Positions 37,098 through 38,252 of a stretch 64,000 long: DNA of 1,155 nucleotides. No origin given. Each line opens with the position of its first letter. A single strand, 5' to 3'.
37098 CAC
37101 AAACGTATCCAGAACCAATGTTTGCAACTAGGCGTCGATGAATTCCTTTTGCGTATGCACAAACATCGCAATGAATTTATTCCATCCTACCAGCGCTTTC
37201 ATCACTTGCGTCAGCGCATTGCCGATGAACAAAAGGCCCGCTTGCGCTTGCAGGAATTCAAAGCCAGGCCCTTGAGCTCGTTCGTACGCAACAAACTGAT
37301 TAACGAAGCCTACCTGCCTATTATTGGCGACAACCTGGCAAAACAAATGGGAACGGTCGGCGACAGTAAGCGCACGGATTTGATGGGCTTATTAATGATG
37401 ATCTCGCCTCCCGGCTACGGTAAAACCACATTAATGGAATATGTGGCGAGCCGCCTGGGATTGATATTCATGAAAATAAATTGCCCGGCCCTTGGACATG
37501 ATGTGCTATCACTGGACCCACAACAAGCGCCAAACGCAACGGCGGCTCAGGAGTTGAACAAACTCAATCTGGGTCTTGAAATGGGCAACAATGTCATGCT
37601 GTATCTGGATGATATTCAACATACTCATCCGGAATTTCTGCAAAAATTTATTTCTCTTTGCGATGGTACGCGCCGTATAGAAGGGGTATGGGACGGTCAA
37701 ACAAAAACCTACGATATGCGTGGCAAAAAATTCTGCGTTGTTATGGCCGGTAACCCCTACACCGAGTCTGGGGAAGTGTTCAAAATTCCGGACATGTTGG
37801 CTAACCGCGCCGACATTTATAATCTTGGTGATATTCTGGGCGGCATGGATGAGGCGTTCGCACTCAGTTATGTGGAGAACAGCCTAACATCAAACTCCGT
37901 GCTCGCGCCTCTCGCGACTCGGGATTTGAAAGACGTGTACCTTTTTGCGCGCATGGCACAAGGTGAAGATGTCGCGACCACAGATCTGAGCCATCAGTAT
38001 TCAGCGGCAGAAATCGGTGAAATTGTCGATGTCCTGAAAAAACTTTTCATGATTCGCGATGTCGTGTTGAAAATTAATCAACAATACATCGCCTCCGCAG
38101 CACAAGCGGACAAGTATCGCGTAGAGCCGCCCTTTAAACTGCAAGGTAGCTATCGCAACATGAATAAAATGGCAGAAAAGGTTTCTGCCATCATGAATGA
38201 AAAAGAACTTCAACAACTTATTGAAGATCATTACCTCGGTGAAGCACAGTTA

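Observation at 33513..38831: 1772-aa protein: beta-rich N-terminal domain, about 600-aa coiled coil, single C-terminal MoxR/AAA_5-like ATPase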

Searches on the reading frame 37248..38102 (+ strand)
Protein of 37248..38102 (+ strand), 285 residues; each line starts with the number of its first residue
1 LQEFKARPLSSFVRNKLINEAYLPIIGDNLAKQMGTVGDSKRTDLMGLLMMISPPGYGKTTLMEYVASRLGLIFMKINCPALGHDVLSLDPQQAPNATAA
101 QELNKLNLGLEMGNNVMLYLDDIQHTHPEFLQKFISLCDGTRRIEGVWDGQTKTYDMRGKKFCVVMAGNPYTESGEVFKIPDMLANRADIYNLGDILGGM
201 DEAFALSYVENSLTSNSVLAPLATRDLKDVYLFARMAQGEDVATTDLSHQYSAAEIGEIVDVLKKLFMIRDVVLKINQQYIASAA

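Call 37: search_solved_structures(query=A3, max_evalue=1, show_alignments=3)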
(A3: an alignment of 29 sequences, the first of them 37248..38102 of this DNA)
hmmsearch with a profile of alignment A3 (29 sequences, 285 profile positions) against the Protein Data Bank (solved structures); distinct sequences matched with E-value up to 1: 121 (the best 60 are shown).
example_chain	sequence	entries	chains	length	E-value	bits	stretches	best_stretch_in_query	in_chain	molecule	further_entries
9bji_A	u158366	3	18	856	0.00023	23.7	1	49-82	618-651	Nuclear valosin-containing protein-like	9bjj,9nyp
7swl_A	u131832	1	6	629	0.00093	21.7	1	16-82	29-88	Rix7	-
6oaa_B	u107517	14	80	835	0.00094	21.7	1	49-85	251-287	Cell division control protein 48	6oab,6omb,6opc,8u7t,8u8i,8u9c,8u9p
7wub_C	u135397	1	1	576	0.00095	21.7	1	49-85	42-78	Transitional endoplasmic reticulum ATPase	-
6oa9_A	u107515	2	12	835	0.00095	21.7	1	49-85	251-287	Cell division control protein 48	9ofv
7wub_D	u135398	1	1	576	0.00095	21.7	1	49-85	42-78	Transitional endoplasmic reticulum ATPase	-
8dar_A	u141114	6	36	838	0.00095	21.7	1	49-85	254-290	Cell division control protein 48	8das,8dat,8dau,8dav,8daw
6mck_A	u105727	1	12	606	0.0011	21.5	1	49-85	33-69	Transitional endoplasmic reticulum ATPase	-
6mat_A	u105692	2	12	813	0.0013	21.3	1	16-82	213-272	Rix7 mutant | Rix7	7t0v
7t3i_A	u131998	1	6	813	0.0013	21.3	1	16-82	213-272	Rix7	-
6chs_H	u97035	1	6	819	0.0013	21.2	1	50-86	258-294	Putative cell division control protein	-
7rlj_A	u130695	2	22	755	0.0019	20.8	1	49-85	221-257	Transitional endoplasmic reticulum ATPase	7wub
5vc7_A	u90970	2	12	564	0.0019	20.7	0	50-83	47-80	VCP-like ATPase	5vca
8yka_A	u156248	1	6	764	0.0019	20.7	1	49-85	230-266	Transitional endoplasmic reticulum ATPase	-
5c18_A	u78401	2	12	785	0.0021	20.6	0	49-85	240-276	Transitional endoplasmic reticulum ATPase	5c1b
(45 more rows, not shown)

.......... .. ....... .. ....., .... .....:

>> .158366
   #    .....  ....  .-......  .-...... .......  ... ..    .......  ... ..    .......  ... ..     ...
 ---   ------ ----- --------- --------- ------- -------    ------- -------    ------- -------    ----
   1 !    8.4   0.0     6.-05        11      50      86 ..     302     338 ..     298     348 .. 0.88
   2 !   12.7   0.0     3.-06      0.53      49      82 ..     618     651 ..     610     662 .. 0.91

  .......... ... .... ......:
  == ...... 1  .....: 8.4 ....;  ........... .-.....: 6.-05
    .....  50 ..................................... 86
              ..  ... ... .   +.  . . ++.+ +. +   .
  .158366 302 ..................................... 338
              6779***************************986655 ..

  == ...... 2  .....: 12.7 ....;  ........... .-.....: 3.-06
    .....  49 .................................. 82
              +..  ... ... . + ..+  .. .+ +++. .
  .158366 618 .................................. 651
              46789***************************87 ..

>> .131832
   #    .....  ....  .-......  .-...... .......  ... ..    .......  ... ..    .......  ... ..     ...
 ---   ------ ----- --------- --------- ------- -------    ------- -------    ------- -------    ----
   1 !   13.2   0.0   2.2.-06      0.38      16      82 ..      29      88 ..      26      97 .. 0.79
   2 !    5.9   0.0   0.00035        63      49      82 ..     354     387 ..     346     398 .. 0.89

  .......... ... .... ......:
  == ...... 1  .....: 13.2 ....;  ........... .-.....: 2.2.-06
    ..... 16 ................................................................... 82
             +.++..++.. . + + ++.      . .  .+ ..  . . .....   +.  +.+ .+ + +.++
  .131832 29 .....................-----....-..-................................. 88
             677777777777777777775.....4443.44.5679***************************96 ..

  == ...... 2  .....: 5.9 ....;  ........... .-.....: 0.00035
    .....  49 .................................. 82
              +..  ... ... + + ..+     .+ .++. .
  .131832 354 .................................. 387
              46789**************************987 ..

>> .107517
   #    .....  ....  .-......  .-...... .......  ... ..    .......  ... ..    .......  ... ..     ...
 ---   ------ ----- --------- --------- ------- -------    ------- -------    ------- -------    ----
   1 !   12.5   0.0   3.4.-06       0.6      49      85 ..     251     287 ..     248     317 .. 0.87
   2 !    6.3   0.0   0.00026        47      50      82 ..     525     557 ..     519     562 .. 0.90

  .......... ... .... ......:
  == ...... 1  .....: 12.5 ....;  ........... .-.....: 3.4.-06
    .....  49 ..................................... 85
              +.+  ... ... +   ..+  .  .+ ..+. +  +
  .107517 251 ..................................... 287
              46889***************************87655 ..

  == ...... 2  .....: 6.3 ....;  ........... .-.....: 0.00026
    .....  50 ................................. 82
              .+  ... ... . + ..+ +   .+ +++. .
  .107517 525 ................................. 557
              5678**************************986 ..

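Call 61: search_protein_families(library=pfam, alignment_id=A3, max_evalue=0.1)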
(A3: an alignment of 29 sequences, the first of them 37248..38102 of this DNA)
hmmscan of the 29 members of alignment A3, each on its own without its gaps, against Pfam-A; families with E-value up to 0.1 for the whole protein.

A. member 1, window:37248-38102:+ (285 aa): 5 families
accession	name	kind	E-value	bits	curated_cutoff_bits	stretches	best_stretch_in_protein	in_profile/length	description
PF07728.20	AAA_5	-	1.1e-06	29.2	22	1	49-177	2-128/139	AAA domain (dynein-related subfamily)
PF00004.35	AAA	-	3.7e-06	27.8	21.2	1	50-130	2-73/131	ATPase family associated with various cellular activities (AAA)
PF13401.12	AAA_22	-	1.3e-05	25.9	27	1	47-140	6-110/130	AAA domain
PF05496.18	RuvB_N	-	0.0029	17.8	27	1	40-83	27-70/159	Holliday junction DNA helicase RuvB P-loop domain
PF07726.17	AAA_3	-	0.035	14.4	27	1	50-186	3-127/131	ATPase family associated with various cellular activities (AAA)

B. families by the number of members that match (of 29 scanned): 14 families
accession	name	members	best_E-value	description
PF00004.35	AAA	29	2.2e-08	ATPase family associated with various cellular activities (AAA)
PF07728.20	AAA_5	29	3.6e-08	AAA domain (dynein-related subfamily)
PF13401.12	AAA_22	29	3.3e-07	AAA domain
PF05496.18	RuvB_N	29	2.4e-05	Holliday junction DNA helicase RuvB P-loop domain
PF07726.17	AAA_3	14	0.0089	ATPase family associated with various cellular activities (AAA)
PF13191.12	AAA_16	13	0.0072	AAA ATPase domain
PF13173.12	AAA_14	5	0.0042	AAA domain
PF25199.1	nSTAND_NTPase5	5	0.0066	Novel STAND NTPase 5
PF13671.12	AAA_33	4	0.037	AAA domain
PF24238.1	CDGP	2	0.034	CDGP domain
PF20720.3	nSTAND3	2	0.048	Novel STAND NTPase 3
PF13238.12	AAA_18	2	0.07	AAA domain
PF06414.18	Zeta_toxin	1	0.069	Zeta toxin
PF24883.2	NPHP3_N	1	0.084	Nephrocystin 3, N-terminal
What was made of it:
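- On AAA+ superfamily: All 29 members tested match both (call 61).
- On MoxR family: AAA_3 E=0.035, 14.4 bits against a cutoff of 27; only 14 of 29 members match at E<=0.1 (call 61)
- AAA_3, the Pfam model that matches MoxR ATPases, reaches only 14.4 bits against a cutoff of 27 (call 61).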
